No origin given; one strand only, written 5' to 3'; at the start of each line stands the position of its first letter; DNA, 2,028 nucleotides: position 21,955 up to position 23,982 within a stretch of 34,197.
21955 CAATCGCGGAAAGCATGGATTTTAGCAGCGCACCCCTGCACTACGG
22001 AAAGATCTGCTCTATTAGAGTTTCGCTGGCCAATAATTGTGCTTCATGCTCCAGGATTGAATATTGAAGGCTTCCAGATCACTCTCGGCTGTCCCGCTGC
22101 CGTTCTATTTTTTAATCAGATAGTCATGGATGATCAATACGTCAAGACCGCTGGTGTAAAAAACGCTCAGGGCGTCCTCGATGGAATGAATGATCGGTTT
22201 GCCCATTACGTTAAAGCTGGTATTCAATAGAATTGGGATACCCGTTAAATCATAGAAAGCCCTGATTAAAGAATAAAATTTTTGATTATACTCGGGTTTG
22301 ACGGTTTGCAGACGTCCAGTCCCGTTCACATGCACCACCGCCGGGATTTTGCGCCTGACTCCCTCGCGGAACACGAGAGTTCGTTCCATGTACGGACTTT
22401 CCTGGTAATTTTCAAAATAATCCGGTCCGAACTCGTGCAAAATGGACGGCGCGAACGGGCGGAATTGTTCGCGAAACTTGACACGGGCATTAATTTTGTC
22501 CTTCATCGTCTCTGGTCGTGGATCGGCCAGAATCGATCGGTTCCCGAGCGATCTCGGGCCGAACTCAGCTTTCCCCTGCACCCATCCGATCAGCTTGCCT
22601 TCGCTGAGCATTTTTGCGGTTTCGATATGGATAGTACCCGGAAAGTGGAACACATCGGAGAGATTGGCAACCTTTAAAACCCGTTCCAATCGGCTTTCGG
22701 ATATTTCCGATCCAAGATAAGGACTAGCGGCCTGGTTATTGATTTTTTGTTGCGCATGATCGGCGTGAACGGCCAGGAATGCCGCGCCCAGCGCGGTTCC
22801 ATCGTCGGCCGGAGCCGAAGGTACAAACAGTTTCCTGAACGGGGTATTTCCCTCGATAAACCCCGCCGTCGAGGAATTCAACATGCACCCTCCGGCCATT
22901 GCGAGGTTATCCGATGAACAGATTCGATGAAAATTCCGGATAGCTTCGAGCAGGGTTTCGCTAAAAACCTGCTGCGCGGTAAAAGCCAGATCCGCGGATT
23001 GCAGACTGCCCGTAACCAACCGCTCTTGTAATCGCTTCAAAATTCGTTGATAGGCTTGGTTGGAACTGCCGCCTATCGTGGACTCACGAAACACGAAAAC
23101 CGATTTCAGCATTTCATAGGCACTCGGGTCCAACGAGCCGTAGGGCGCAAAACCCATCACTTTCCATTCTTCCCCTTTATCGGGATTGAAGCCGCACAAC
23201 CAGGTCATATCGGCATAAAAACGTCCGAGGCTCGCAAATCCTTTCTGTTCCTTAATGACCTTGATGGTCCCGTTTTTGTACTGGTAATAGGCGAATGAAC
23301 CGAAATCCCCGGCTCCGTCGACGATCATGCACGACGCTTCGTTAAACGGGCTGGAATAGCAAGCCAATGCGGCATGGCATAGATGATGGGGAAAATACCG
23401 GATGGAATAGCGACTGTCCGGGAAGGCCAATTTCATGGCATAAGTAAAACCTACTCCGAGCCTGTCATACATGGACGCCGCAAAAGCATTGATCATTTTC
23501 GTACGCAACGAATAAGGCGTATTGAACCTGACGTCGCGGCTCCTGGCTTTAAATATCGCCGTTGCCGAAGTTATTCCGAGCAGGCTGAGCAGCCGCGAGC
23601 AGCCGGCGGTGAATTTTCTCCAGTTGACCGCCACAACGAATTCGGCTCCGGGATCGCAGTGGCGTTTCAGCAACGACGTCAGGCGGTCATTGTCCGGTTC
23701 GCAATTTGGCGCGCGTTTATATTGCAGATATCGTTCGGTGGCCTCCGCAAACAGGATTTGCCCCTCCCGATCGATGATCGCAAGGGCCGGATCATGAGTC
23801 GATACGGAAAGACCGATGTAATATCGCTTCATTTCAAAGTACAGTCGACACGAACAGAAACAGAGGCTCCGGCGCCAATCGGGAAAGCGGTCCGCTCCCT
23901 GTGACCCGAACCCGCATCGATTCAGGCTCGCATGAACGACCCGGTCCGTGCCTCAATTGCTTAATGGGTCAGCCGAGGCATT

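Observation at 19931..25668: Minus-strand group of tailoring-type enzymes: B12-radical SAM, NodU/CmcH carbamoyltransferase, lipoprotein, GT14-like glycosyltransferase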

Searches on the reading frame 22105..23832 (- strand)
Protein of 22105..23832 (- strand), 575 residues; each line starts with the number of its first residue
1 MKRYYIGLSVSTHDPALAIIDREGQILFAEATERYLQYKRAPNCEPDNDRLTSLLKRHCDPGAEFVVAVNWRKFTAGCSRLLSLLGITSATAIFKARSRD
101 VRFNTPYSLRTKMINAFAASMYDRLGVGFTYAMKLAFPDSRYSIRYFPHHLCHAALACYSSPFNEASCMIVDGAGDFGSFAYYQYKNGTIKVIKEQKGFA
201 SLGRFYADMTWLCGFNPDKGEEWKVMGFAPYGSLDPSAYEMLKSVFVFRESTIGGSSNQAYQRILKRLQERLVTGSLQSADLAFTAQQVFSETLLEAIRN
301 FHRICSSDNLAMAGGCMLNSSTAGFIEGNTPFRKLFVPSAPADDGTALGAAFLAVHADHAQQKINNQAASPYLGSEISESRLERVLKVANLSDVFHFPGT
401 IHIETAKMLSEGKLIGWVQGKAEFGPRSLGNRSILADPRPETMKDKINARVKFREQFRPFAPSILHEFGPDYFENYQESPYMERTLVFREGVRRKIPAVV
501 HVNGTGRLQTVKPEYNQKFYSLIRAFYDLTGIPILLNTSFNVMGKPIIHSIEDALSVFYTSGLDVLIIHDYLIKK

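Call 4: search_protein_families(library=pfam, proteins=[window:22105-23832:-], max_evalue=0.01)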
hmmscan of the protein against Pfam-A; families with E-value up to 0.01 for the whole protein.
window:22105-23832:- (575 aa): 2 families
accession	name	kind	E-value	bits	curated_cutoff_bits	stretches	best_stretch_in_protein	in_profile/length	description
PF16861.10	Carbam_trans_C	-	2.6e-68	229.3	27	1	406-575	1-170/170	Carbamoyltransferase C-terminus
PF02543.21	Carbam_trans_N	-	3.7e-30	106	24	1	141-351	124-345/346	Carbamoyltransferase N-terminus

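Call 11: search_protein_families(library=ncbifam, proteins=[window:22105-23832:-], max_evalue=0.01)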
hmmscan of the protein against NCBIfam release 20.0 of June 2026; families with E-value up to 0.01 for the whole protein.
window:22105-23832:- (575 aa): 1 family
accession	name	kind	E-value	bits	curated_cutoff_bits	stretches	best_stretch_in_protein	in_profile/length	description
NF041651.1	nodul_NodU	equivalog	1.2e-47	163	1000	1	134-547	108-529/556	nodulation protein NodU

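Call 51: find_related_loci(query=A5, collection=metagenome_contigs, flank=8000)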
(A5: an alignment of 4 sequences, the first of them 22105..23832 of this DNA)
Query A5 (575 aa) in metagenome_contigs; peptide patterns used: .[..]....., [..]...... (x = any residue, [..] = any of these).
600 stretches matched a pattern (row limit reached: there are more); 87 encode a relative of the query (tblastn E <= 1e-3); the best 80 are kept; 80 distinct loci.
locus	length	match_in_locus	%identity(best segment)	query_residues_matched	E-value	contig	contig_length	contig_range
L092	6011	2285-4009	67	1-575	0e+0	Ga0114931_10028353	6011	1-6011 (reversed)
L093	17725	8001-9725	67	1-575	0e+0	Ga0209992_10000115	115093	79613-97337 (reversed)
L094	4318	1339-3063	67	1-575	0e+0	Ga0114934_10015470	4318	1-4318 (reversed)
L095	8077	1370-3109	52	1-575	0e+0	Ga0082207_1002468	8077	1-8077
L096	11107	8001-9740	52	1-575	0e+0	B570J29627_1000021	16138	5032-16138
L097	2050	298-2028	51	1-575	0e+0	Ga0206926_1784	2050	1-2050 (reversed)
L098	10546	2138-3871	52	1-575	0e+0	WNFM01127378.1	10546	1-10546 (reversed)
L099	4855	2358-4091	51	1-575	0e+0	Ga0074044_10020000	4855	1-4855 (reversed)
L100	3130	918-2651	49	1-575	0e+0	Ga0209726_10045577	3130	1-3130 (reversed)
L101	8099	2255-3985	49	2-575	0e+0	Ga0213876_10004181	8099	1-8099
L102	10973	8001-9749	50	1-575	0e+0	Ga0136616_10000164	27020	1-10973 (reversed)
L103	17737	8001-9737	49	1-575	0e+0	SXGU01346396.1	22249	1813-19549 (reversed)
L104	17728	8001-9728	50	2-575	0e+0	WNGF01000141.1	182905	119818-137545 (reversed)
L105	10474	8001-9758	49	3-575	0e+0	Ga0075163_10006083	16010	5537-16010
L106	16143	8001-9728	48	2-575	1e-180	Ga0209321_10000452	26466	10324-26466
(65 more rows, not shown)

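Call 58: search_protein_families(library=pfam, alignment_id=A6, max_evalue=0.00001)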
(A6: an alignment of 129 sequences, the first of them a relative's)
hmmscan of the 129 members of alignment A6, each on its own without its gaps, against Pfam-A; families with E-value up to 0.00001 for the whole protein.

A. member 1, L095:308-1303:+ (331 aa): 3 families
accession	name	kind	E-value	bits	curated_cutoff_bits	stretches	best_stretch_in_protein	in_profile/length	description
PF19298.5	KshA_C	-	1.1e-32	114.2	23.3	1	117-323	1-207/207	3-Ketosteroid 9alpha-hydroxylase C-terminal domain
PF00355.32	Rieske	-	9.3e-23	80.4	20.3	1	14-99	2-86/88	Rieske [2Fe-2S] domain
PF19112.6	VanA_C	-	3e-06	27.9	23.5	0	152-173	1-22/193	Vanillate O-demethylase oxygenase C-terminal domain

B. families by the number of members that match (of 129 scanned): 147 families (the first 25 are shown)
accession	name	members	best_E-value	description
PF08541.16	ACP_syn_III_C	7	8.6e-11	3-Oxoacyl-[acyl-carrier-protein (ACP)] synthase III C terminal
PF01755.23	Glyco_transf_25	5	2.3e-08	Glycosyltransferase family 25 (LPS biosynthesis protein)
PF00378.25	ECH_1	4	2.1e-44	Enoyl-CoA hydratase/isomerase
PF00534.26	Glycos_transf_1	4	4e-32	Glycosyl transferases group 1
PF13692.12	Glyco_trans_1_4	4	2.8e-30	Glycosyl transferases group 1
PF16113.10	ECH_2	4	1.9e-25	Enoyl-CoA hydratase/isomerase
PF00355.32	Rieske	4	1.6e-23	Rieske [2Fe-2S] domain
PF16861.10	Carbam_trans_C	3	1.6e-69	Carbamoyltransferase C-terminus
PF01594.21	AI-2E_transport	3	1.2e-51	AI-2E family transporter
PF19298.5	KshA_C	3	1.1e-32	3-Ketosteroid 9alpha-hydroxylase C-terminal domain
PF19112.6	VanA_C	3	2e-30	Vanillate O-demethylase oxygenase C-terminal domain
PF08545.16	ACP_syn_III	3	1.1e-11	3-Oxoacyl-[acyl-carrier-protein (ACP)] synthase III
PF00437.27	T2SSE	2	8.8e-153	Type II/IV secretion system protein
PF03309.20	Pan_kinase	2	2.3e-41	Type III pantothenate kinase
PF01370.27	Epimerase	2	1.6e-40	NAD dependent epimerase/dehydratase family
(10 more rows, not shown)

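Call 73: search_solved_structures(query=window:22105-23832:-, max_evalue=0.001, show_alignments=1)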
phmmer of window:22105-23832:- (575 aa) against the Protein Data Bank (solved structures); distinct sequences matched with E-value up to 0.001: 12.
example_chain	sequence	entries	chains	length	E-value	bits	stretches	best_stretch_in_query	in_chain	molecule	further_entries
9s2t_A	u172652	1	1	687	6.1e-69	236.6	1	143-574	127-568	Decarbamoylnovobiocin carbamoyltransferase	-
7vzq_A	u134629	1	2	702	2.3e-65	224.7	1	138-574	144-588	GdmN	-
7vyj_A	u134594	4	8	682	1.4e-64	222.2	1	138-574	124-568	GdmN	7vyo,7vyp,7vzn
7vx0_A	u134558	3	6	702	1.6e-64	222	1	138-574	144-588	GdmN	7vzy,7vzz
7vzu_A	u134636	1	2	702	1.6e-64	222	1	138-574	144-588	GdmN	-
7xb6_A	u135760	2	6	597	2.6e-61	211.4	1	129-575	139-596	Carbamoyltransferase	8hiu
3vex_A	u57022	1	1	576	5.8e-56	193.7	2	279-575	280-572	O-carbamoyltransferase TobZ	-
3ver_A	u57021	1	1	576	6.4e-56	193.6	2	279-575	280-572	O-carbamoyltransferase TobZ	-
3ven_A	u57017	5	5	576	6.6e-56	193.5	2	279-575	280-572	O-carbamoyltransferase TobZ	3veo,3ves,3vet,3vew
3vf4_A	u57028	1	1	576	1.7e-55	192.2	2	279-575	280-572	O-carbamoyltransferase TobZ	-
3vf2_A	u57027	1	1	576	2.3e-55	191.8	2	279-575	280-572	O-carbamoyltransferase TobZ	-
3vez_A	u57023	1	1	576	4.4e-55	190.8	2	279-575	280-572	O-carbamoyltransferase TobZ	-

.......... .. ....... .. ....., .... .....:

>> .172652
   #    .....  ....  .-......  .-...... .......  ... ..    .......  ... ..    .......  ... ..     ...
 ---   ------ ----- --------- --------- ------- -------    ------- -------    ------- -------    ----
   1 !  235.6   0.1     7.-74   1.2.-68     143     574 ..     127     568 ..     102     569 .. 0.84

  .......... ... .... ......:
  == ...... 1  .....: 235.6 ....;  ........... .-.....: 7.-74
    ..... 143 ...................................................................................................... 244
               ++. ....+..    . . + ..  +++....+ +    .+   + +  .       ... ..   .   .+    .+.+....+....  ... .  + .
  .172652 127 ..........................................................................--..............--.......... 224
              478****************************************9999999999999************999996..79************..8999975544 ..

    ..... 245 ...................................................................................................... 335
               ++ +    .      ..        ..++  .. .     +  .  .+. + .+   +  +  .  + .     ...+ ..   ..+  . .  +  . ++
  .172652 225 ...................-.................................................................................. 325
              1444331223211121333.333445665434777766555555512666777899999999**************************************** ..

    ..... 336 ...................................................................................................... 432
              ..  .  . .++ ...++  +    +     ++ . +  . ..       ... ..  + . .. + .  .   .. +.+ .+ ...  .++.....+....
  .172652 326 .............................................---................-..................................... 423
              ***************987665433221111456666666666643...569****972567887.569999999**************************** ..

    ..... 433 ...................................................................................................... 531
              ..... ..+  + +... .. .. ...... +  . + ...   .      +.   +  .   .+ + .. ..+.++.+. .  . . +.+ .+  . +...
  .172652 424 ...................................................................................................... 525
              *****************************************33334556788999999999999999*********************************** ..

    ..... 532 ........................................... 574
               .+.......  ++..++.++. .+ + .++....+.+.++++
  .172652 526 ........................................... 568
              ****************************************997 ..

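Call 76: search_protein_families(library=pfam, proteins=[L093:4663-5967:+, L093:11816-12817:-], max_evalue=0.0001)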
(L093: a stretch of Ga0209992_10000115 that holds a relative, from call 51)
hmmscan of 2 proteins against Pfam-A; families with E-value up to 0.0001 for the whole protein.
L093:4663-5967:+ (434 aa): 6 families
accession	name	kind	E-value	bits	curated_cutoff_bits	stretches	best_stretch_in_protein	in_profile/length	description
PF00743.25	FMO-like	-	2.6e-56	191.6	22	1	9-378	3-394/532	Flavin-binding monooxygenase-like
PF13738.12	Pyr_redox_3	-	9.6e-22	78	30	1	12-194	2-185/305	Pyridine nucleotide-disulphide oxidoreductase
PF07992.20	Pyr_redox_2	-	4.1e-15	56.4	26.1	1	9-194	2-163/291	Pyridine nucleotide-disulphide oxidoreductase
PF13434.12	Lys_Orn_oxgnase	-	5.1e-08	32.9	21.3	1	99-195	106-210/339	L-lysine 6-monooxygenase/L-ornithine 5-monooxygenase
PF13450.12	NAD_binding_8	-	8.1e-07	29.7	21.9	1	12-46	1-35/68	NAD(P)-binding Rossmann-like domain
PF01266.30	DAO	-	5.6e-05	23.3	27.9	0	10-44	2-37/353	FAD dependent oxidoreductase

L093:11816-12817:- (333 aa): 5 families
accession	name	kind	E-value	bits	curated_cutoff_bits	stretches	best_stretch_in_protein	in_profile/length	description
PF02374.21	ArsA_ATPase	-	2.2e-73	247.6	24.3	1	8-329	2-303/305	Anion-transporting ATPase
PF13614.12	AAA_31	-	5.8e-12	46.3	27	1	9-150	4-133/177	AAA domain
PF01656.29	CbiA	-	7.5e-10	39.3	25.4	1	9-231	1-54/125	CobQ/CobB/MinD/ParA nucleotide binding domain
PF10609.15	ParA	-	1.9e-06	27.9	27.1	0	8-44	5-41/246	NUBPL iron-transfer P-loop NTPase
PF00448.28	SRP54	-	4.5e-05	23.6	22.7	0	9-44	4-38/196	SRP54-type protein, GTPase domain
